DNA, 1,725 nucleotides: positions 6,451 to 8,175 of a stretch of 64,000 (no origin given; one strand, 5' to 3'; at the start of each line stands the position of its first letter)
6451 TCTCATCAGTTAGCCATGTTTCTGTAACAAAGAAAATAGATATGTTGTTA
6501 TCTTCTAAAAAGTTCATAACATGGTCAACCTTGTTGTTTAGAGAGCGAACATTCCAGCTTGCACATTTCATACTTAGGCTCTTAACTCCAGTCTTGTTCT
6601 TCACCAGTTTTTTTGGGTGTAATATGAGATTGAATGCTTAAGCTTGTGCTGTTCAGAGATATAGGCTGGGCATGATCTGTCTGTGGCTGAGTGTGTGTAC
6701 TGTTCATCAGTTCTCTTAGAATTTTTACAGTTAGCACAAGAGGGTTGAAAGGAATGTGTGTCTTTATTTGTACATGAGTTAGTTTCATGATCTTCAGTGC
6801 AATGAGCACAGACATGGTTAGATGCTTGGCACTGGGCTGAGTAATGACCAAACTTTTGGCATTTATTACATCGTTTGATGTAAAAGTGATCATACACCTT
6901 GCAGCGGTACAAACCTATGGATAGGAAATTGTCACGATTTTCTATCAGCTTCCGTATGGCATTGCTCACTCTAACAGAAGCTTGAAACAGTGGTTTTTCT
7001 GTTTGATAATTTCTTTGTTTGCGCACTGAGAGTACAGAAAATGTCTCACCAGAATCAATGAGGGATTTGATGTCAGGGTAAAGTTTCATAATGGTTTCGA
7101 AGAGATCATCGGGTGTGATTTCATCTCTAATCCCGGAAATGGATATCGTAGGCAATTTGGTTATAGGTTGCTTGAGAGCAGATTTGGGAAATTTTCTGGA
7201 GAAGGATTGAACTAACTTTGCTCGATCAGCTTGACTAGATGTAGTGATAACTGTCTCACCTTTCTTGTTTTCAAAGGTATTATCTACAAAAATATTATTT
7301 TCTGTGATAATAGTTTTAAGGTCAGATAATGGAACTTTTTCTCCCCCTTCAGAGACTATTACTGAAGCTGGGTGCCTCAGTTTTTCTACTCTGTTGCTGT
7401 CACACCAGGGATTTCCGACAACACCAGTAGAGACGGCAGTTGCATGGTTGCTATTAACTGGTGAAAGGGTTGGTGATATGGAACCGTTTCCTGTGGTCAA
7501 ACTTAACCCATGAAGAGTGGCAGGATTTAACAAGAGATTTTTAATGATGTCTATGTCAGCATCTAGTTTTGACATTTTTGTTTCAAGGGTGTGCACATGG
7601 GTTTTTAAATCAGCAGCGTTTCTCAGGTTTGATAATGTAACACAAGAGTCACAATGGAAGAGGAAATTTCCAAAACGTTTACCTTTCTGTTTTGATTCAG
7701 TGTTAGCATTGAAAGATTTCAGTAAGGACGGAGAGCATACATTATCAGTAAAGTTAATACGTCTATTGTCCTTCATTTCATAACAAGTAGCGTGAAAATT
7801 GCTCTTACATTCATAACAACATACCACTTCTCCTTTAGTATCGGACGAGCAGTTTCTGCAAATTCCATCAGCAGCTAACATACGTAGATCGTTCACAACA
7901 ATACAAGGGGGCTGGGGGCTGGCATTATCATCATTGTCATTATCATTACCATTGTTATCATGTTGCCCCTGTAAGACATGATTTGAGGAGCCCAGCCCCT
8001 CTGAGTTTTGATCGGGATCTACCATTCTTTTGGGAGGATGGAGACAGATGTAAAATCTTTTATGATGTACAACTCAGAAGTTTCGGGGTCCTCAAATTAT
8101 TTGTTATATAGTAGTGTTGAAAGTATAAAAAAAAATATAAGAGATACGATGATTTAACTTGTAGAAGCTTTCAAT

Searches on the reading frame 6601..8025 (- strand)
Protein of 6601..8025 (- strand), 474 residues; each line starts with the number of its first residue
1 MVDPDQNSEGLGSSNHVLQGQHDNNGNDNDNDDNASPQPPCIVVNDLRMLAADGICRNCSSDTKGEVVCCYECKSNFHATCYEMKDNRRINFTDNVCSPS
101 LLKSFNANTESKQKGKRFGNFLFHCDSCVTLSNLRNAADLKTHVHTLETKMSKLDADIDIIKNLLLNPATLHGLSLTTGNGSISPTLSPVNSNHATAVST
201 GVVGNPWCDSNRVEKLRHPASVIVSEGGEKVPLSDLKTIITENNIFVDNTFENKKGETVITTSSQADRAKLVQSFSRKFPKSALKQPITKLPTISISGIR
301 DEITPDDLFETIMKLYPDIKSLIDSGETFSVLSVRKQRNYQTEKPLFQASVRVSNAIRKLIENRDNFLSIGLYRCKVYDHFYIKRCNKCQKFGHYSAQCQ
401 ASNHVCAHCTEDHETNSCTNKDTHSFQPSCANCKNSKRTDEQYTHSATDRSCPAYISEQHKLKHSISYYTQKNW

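Call 11: search_protein_families(library=pfam, proteins=[window:6601-8025:-])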
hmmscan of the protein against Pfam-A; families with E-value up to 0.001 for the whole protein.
window:6601-8025:- (474 aa): 1 family
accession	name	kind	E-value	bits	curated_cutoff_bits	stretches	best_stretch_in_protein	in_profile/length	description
PF00628.35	PHD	-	0.00035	21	24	1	56-88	1-34/47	PHD-finger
